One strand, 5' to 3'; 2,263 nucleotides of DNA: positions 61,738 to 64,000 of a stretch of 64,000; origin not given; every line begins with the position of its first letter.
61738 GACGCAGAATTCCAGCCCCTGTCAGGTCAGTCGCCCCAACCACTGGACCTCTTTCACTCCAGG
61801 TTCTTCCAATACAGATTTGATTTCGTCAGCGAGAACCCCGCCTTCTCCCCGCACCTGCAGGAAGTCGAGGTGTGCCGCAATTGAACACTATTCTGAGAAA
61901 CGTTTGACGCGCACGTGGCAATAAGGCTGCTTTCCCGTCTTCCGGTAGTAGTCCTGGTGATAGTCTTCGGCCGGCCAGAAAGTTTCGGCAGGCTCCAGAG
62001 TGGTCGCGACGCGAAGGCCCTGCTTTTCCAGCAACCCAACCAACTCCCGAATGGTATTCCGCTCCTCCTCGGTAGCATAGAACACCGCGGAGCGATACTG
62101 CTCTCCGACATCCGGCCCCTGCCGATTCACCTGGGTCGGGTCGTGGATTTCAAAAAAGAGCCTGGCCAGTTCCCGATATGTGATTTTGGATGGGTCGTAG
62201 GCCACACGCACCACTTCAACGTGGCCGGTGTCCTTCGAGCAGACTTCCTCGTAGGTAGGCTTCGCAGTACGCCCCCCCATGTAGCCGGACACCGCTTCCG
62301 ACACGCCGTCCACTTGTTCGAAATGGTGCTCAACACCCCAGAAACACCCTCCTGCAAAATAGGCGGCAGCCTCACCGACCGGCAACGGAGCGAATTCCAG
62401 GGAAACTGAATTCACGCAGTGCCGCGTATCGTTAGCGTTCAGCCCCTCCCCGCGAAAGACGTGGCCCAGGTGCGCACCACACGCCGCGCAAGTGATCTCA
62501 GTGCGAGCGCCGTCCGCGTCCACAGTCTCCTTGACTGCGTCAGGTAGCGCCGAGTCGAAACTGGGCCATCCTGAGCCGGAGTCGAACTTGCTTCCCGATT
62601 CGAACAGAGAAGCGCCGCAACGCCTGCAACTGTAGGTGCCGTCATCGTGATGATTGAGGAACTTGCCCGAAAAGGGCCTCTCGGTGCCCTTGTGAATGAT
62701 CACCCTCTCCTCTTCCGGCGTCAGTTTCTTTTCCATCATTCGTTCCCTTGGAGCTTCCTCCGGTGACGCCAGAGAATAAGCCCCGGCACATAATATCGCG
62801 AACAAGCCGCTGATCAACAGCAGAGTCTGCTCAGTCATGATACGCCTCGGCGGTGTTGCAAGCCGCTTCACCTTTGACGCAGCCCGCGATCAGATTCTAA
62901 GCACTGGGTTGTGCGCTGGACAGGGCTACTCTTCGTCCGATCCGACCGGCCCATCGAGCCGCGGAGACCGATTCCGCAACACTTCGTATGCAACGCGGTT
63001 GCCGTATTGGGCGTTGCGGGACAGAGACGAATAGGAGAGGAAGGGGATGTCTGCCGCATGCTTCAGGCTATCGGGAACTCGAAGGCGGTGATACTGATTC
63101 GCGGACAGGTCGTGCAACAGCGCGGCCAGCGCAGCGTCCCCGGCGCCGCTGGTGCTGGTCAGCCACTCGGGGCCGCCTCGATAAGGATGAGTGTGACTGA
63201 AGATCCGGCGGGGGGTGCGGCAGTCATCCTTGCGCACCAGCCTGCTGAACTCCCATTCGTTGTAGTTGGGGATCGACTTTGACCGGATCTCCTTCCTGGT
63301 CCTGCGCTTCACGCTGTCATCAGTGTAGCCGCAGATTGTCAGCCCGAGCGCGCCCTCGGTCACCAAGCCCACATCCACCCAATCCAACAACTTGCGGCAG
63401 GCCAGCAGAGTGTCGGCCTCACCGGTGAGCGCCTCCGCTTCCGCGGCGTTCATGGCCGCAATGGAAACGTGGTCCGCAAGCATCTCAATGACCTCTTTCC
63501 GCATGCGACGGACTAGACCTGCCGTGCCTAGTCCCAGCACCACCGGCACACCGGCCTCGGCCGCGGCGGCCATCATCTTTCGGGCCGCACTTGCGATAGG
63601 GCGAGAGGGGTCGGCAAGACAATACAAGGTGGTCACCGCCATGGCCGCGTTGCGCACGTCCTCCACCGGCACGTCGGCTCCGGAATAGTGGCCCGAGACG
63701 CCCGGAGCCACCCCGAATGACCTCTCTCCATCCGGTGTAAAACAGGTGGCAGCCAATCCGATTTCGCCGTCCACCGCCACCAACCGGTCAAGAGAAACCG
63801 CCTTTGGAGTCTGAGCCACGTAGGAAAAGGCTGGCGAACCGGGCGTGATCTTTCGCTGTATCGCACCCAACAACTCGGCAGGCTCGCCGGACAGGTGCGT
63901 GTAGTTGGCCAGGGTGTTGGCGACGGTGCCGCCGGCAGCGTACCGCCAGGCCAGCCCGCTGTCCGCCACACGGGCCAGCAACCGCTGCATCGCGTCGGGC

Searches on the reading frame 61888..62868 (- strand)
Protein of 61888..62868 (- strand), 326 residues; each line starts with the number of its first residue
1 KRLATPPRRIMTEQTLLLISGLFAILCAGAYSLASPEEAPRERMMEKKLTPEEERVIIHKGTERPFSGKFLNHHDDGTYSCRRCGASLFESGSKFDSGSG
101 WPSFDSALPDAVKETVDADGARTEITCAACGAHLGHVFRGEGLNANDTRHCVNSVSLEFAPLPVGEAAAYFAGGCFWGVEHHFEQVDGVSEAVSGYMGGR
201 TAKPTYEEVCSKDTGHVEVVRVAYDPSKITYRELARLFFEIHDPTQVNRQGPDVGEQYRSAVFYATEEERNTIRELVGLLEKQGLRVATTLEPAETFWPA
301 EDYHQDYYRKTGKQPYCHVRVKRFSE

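Call 34: search_protein_families(library=pfam, proteins=[window:61888-62868:-], max_evalue=0.00001)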
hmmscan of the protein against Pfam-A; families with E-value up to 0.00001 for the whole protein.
window:61888-62868:- (326 aa): 2 families
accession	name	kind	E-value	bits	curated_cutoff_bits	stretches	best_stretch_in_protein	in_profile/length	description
PF01625.27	PMSR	-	5.6e-63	212.2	23.7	1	169-318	2-153/153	Peptide methionine sulfoxide reductase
PF01641.26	SelR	-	2.3e-41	140.8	24.9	1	49-161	1-116/116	SelR domain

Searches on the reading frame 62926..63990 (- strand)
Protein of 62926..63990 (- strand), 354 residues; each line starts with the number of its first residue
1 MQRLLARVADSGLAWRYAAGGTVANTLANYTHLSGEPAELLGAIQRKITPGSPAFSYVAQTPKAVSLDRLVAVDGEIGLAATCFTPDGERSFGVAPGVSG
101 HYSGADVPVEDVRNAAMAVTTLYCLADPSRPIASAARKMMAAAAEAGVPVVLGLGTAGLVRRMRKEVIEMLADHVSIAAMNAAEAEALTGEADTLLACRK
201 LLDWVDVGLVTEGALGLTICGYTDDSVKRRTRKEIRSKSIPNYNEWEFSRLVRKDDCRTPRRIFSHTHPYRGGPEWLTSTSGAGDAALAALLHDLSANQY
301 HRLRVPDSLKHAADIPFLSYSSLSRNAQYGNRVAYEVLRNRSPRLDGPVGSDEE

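Call 34: search_protein_families(library=pfam, proteins=[window:62926-63987:-], max_evalue=0.00001)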
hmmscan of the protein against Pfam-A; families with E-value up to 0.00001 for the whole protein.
window:62926-63987:- (353 aa): 1 family
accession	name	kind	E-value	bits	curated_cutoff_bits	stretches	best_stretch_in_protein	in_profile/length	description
PF00294.29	PfkB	-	3.5e-10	40.1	25.8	1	63-220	76-236/302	pfkB family carbohydrate kinase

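Call 61: find_encoding_contigs(protein=window:62926-63990:-, flank=10000, max_places=1)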
Protein window:62926-63990:- (354 aa): no gene with exactly this product is on record in the collection.
